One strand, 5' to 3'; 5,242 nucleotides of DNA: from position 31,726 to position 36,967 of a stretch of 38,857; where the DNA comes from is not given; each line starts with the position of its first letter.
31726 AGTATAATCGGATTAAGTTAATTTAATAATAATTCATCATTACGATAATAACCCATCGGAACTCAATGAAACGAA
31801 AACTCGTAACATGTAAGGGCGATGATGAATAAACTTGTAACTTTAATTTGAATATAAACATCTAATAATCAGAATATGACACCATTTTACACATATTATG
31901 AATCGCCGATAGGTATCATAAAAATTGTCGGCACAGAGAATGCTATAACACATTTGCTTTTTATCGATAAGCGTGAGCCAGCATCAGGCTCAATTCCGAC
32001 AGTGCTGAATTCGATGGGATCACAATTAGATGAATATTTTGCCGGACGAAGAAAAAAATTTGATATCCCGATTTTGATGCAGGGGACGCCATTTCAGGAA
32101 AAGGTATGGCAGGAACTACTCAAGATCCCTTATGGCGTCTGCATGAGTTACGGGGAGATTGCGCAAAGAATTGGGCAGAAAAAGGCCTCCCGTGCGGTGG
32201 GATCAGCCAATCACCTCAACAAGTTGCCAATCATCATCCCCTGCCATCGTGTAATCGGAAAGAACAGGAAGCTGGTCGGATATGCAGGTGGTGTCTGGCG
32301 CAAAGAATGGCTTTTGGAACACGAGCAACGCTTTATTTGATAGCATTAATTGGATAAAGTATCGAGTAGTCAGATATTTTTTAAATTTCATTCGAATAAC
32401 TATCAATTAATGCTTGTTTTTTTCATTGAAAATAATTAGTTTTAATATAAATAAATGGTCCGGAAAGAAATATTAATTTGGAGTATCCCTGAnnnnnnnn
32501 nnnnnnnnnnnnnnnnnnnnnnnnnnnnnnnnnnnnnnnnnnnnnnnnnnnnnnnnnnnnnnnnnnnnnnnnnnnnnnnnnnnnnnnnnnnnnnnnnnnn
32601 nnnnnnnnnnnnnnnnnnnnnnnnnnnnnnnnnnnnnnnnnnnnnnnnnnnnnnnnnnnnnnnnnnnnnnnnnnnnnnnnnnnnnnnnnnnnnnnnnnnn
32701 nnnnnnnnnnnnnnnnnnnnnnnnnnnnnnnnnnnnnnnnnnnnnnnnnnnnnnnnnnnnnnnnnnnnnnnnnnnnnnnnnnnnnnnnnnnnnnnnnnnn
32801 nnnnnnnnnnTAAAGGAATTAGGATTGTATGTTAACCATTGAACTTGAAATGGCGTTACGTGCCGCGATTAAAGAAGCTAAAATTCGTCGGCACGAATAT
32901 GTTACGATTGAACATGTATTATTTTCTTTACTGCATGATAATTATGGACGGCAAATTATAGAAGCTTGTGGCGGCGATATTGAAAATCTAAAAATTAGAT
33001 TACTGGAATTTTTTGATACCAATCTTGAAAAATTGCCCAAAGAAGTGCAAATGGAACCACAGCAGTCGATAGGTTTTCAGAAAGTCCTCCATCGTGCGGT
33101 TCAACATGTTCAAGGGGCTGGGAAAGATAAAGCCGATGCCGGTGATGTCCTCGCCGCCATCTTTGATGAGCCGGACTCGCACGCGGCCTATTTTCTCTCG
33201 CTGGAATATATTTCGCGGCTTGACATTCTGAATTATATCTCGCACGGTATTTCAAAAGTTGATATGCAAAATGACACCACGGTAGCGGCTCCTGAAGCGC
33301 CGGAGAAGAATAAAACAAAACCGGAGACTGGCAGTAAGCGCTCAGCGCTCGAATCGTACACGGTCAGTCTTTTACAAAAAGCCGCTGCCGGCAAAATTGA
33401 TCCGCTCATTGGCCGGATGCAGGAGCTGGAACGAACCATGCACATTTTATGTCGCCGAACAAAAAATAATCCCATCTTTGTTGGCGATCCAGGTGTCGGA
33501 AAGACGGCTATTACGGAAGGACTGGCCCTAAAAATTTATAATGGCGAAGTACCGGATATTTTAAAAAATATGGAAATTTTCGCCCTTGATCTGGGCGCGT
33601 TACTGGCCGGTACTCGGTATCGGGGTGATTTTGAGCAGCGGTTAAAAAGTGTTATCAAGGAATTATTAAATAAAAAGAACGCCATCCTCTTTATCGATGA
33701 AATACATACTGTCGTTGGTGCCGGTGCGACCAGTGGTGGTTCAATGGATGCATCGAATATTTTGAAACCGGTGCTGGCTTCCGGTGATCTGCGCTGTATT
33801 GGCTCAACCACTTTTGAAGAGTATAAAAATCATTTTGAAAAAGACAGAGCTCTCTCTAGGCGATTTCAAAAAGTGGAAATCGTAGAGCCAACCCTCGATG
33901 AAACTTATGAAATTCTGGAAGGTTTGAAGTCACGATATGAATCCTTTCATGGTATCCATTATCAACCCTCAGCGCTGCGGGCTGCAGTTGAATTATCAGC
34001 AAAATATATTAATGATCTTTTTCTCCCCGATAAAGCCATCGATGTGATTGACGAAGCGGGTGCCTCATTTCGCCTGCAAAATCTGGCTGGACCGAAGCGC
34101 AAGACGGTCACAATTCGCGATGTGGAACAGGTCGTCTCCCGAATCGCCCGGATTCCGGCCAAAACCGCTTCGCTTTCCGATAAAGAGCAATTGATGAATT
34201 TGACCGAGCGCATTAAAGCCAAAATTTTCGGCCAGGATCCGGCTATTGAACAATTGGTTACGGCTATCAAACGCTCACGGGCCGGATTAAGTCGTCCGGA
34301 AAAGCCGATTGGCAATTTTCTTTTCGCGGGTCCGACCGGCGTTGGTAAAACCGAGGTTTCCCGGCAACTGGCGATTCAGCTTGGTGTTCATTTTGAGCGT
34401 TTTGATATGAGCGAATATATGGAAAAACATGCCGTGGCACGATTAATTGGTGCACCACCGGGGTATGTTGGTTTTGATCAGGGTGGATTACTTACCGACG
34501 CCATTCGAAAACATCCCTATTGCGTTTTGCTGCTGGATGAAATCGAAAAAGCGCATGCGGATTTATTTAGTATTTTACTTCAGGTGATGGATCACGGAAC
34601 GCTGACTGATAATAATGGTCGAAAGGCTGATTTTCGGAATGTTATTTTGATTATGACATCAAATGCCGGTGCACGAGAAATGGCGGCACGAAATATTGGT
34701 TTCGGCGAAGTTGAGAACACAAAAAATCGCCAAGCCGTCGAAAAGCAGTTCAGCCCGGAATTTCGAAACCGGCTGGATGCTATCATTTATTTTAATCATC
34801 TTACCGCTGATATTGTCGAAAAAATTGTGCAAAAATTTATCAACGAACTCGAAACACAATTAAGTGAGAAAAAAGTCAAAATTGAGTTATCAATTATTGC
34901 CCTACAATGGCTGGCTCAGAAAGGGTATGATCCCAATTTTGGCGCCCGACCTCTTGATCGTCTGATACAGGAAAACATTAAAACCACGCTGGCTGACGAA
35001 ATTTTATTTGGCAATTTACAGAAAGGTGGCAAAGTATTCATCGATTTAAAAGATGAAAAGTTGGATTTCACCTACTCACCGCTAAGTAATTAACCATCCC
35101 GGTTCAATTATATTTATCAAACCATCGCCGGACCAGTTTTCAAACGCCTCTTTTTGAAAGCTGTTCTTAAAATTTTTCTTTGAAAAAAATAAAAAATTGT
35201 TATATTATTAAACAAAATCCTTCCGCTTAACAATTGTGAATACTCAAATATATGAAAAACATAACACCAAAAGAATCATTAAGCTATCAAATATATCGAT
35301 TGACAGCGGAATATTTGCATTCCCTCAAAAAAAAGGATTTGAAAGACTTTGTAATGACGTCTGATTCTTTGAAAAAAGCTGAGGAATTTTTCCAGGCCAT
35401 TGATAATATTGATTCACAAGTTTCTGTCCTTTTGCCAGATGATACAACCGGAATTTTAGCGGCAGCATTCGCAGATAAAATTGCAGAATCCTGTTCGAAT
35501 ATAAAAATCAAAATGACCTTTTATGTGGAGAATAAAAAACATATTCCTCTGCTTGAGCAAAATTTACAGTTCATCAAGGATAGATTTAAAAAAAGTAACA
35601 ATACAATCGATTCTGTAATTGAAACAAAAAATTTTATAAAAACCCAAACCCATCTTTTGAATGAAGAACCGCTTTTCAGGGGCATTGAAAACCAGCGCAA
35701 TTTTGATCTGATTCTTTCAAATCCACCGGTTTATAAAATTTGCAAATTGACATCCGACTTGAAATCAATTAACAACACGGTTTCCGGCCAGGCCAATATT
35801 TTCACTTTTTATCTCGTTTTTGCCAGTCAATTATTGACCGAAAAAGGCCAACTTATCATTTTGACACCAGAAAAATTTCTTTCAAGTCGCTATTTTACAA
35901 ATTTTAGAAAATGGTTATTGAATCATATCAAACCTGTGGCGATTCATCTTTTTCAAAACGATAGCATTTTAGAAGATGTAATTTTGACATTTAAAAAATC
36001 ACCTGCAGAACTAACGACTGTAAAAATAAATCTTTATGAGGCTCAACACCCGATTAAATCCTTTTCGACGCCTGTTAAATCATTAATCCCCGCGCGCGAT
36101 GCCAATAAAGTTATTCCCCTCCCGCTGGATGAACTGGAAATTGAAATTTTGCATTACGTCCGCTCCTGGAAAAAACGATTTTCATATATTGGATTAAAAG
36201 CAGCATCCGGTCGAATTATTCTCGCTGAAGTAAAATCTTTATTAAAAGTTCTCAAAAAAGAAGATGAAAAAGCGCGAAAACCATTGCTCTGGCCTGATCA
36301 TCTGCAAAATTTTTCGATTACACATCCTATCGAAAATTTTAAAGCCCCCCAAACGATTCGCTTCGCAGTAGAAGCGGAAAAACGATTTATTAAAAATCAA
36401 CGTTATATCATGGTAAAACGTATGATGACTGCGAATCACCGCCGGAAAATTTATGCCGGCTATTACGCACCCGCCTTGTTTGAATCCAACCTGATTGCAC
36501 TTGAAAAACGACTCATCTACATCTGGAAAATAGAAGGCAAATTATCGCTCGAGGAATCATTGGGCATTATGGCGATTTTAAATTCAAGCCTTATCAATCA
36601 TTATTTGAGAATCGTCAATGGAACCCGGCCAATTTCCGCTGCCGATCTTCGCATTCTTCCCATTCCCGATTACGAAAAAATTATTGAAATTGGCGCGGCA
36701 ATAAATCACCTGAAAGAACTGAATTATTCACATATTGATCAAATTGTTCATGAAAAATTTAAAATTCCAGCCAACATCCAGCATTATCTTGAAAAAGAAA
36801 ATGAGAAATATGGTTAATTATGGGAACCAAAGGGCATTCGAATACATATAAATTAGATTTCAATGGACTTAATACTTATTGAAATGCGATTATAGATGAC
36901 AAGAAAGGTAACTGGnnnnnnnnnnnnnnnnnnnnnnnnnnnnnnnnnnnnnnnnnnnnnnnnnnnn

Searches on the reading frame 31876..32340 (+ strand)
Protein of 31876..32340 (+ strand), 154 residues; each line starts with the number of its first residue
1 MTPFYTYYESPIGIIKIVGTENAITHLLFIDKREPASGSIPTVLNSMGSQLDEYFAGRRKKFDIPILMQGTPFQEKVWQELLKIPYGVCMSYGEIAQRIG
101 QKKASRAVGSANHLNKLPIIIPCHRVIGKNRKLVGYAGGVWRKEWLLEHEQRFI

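Call 35: search_protein_families(library=pfam, proteins=[window:31876-32340:+], max_evalue=0.001)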
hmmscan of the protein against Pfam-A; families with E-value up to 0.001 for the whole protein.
window:31876-32340:+ (154 aa): 2 families
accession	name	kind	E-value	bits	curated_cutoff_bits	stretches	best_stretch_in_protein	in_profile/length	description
PF01035.26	DNA_binding_1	-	4.8e-35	119.7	27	1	72-151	1-80/81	6-O-methylguanine DNA methyltransferase, DNA binding domain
PF02870.21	Methyltransf_1N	-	3.2e-12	47.2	21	1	4-66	2-69/71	6-O-methylguanine DNA methyltransferase, ribonuclease-like domain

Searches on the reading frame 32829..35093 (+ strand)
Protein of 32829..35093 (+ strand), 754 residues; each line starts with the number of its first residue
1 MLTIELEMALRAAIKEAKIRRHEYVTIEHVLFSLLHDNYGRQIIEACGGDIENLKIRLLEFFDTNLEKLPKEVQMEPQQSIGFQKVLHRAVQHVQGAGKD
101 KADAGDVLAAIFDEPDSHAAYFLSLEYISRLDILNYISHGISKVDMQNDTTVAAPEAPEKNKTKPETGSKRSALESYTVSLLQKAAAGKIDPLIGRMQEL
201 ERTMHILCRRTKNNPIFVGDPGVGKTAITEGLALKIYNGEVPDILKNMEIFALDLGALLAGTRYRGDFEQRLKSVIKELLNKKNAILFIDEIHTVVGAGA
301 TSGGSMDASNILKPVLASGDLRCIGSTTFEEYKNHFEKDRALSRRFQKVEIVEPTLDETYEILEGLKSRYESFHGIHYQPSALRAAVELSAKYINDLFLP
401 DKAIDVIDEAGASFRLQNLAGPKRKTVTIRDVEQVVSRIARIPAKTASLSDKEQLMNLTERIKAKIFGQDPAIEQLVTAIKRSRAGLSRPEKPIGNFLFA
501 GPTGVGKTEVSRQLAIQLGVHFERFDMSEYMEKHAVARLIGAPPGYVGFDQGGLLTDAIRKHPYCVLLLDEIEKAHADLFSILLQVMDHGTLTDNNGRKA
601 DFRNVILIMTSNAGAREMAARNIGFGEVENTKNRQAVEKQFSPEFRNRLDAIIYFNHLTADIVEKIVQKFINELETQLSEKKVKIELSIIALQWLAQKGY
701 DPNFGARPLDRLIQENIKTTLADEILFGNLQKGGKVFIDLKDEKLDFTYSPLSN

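Call 35: search_protein_families(library=pfam, proteins=[window:32829-35093:+], max_evalue=0.001)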
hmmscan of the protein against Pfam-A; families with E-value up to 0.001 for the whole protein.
window:32829-35093:+ (754 aa): 18 families
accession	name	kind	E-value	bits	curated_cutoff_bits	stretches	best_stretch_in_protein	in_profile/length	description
PF07724.20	AAA_2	-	3.5e-62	209.7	27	1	492-652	1-166/166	AAA domain (Cdc48 subfamily)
PF17871.7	AAA_lid_9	-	2e-27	95.6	22.8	1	356-456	2-98/104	AAA lid domain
PF10431.15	ClpB_D2-small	-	1.5e-26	92.6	21.9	1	658-737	1-80/81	C-terminal, D2-small domain, of ClpB protein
PF00004.35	AAA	-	1e-24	87.9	21.2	2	216-348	2-125/131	ATPase family associated with various cellular activities (AAA)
PF07728.20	AAA_5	-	3.8e-16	59.8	22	1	497-615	2-125/139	AAA domain (dynein-related subfamily)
PF02861.25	Clp_N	-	3.3e-10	40.4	20.7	1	13-60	1-50/53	Clp amino terminal domain, pathogenicity island component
PF13191.12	AAA_16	-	2.9e-09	38.1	32.6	0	192-233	1-45/167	AAA ATPase domain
PF13401.12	AAA_22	-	1.4e-08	35.5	27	0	498-588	9-109/130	AAA domain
PF00158.32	Sigma54_activat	-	1e-05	25.7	20.2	1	495-620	23-150/168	Sigma-54 interaction domain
PF05496.18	RuvB_N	-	1.7e-05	25.1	27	0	466-523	9-62/159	Holliday junction DNA helicase RuvB P-loop domain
PF20720.3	nSTAND3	-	1.8e-05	25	27.2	0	211-239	16-44/155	Novel STAND NTPase 3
PF05621.17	TniB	-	3e-05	24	22.4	0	249-351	85-184/189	Bacterial TniB protein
PF13173.12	AAA_14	-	4.5e-05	23.9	27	0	221-300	11-79/129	AAA domain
PF12775.13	AAA_7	-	0.00013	22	25.8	0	209-239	30-60/181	P-loop containing dynein motor region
PF13238.12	AAA_18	-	0.00018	22.4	29.4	0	499-524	3-25/128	AAA domain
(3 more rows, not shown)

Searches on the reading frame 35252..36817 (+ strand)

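Call 35: search_protein_families(library=pfam, proteins=[window:35252-36817:+], max_evalue=0.001)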
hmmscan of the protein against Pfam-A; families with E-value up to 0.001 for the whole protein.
window:35252-36817:+ (521 aa): 1 family
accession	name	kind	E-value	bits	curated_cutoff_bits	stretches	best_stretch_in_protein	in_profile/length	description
PF07669.17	Eco57I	-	2e-11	44.7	25.3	1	101-236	39-167/171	Eco57I restriction-modification methylase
